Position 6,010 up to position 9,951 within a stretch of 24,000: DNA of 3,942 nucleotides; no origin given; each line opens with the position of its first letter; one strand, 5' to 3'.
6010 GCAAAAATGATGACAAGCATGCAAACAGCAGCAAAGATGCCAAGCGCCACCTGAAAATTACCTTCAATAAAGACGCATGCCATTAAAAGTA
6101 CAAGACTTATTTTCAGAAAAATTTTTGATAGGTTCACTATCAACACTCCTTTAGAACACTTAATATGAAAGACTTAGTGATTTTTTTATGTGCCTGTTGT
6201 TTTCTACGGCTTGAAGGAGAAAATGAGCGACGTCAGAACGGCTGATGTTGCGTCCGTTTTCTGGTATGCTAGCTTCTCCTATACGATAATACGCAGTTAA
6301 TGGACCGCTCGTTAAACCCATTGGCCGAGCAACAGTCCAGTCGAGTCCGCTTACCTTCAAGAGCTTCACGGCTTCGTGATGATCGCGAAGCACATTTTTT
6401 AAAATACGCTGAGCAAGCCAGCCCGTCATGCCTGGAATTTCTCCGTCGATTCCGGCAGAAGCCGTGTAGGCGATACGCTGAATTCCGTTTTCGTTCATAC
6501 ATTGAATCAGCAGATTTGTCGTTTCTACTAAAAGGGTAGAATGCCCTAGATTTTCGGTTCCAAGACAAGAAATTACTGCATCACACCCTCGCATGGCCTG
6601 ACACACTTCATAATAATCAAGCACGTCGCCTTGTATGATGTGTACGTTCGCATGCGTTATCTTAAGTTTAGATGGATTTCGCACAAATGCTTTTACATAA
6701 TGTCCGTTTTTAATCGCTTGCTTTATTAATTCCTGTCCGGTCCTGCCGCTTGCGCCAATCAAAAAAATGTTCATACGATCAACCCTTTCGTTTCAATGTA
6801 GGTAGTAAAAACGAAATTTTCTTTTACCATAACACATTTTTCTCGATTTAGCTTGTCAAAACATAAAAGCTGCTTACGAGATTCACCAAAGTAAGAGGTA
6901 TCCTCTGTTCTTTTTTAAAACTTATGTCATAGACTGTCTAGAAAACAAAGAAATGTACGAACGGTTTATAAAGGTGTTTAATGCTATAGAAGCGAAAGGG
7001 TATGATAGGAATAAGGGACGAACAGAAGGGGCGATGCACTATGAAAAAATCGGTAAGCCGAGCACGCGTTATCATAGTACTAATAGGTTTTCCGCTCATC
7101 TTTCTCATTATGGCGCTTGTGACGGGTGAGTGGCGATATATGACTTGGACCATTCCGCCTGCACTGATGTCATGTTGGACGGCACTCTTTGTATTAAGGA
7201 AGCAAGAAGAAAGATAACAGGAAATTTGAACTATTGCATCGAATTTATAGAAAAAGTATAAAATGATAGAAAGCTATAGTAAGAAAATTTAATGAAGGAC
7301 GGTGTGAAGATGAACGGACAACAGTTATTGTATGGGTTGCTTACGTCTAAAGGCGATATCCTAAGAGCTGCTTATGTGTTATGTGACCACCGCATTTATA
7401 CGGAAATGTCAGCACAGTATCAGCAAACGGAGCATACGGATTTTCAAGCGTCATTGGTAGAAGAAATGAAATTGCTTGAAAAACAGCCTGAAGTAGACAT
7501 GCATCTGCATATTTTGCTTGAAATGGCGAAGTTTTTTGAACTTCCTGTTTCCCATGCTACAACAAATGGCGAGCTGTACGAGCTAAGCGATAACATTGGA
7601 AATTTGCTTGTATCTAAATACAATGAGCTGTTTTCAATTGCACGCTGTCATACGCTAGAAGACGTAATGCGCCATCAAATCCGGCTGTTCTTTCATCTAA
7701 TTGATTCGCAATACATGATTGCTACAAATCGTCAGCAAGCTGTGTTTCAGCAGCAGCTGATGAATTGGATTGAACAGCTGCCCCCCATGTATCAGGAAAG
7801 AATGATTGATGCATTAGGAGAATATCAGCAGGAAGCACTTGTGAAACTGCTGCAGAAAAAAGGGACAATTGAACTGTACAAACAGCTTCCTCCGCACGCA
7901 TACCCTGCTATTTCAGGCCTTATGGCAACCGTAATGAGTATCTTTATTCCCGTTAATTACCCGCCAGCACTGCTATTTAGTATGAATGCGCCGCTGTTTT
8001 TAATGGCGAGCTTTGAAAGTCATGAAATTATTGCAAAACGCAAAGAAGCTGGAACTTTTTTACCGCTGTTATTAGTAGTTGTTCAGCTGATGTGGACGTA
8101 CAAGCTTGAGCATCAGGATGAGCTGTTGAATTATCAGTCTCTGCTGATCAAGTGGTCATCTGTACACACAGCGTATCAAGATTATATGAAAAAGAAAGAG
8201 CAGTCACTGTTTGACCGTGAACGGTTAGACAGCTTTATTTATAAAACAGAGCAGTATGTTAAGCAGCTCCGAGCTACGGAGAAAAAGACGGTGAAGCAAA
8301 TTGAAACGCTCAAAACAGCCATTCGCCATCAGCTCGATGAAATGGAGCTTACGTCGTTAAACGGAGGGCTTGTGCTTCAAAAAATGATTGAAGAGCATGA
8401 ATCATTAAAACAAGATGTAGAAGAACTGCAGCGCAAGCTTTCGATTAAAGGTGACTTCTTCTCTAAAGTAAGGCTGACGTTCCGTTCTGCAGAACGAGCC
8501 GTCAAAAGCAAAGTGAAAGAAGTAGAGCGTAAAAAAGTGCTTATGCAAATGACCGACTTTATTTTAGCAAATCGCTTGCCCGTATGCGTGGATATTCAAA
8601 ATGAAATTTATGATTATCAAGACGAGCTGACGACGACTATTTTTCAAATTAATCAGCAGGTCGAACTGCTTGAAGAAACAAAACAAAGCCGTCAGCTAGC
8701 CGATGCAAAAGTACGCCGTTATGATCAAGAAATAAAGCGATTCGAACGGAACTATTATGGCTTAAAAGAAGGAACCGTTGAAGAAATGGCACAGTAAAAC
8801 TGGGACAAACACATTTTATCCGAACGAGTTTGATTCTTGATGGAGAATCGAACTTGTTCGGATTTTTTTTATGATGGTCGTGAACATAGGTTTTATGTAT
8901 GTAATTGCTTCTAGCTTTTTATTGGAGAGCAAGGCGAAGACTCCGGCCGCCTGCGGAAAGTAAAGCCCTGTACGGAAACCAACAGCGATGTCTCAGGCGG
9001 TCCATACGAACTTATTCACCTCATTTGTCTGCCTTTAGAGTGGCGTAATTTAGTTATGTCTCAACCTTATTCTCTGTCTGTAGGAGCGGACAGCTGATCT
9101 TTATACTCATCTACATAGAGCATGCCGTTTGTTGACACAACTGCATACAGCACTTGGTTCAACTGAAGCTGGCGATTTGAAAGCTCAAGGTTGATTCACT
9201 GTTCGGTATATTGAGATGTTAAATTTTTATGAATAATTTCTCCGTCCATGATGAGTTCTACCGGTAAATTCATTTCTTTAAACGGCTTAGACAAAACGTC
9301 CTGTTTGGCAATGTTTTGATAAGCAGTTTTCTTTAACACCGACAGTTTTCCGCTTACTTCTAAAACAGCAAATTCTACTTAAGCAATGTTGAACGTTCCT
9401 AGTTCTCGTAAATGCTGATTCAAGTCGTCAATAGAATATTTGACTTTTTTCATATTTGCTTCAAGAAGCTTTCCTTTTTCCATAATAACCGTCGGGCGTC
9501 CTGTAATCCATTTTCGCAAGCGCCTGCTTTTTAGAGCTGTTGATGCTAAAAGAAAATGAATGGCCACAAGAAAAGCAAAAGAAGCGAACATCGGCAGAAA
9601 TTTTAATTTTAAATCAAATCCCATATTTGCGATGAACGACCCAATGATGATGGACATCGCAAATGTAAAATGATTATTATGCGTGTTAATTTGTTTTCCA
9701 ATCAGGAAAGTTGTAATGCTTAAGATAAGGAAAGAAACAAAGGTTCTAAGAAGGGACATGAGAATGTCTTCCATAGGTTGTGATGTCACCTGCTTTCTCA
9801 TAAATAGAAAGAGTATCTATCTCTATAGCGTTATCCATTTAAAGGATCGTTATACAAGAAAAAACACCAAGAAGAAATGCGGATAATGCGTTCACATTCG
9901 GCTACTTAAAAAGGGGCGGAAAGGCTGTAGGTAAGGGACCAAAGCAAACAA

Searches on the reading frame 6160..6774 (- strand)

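Call 24: search_protein_families(library=pfam, proteins=[window:6160-6774:-])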
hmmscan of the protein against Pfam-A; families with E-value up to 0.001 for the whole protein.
window:6160-6774:- (204 aa): 5 families
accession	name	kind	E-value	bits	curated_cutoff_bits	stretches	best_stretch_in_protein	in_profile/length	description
PF13460.12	NAD_binding_10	-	1.1e-48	166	27.2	1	7-192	1-183/184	NAD(P)H-binding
PF05368.20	NmrA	-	1e-13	52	27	1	3-105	5-106/298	NmrA-like family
PF01073.25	3Beta_HSD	-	7.5e-07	28.9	22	1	5-110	2-120/280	3-beta hydroxysteroid dehydrogenase/isomerase family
PF01370.27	Epimerase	-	1.1e-06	28.8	20.9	1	3-110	1-119/240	NAD dependent epimerase/dehydratase family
PF01113.26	DapB_N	-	0.00099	19.6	25.6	0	1-42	1-44/124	Dihydrodipicolinate reductase, N-terminus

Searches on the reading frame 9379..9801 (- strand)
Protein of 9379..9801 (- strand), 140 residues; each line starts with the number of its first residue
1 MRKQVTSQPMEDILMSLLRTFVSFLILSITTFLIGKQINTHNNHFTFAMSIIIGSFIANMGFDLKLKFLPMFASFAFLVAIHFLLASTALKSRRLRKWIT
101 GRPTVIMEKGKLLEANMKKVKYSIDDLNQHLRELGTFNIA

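Call 24: search_protein_families(library=pfam, proteins=[window:9379-9801:-])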
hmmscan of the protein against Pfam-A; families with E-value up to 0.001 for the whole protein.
window:9379-9801:- (140 aa): 1 family
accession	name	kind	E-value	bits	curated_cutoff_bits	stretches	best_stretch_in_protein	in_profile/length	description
PF04239.17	DUF421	-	6e-14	52.1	23.6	1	90-139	1-50/129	YetF C-terminal domain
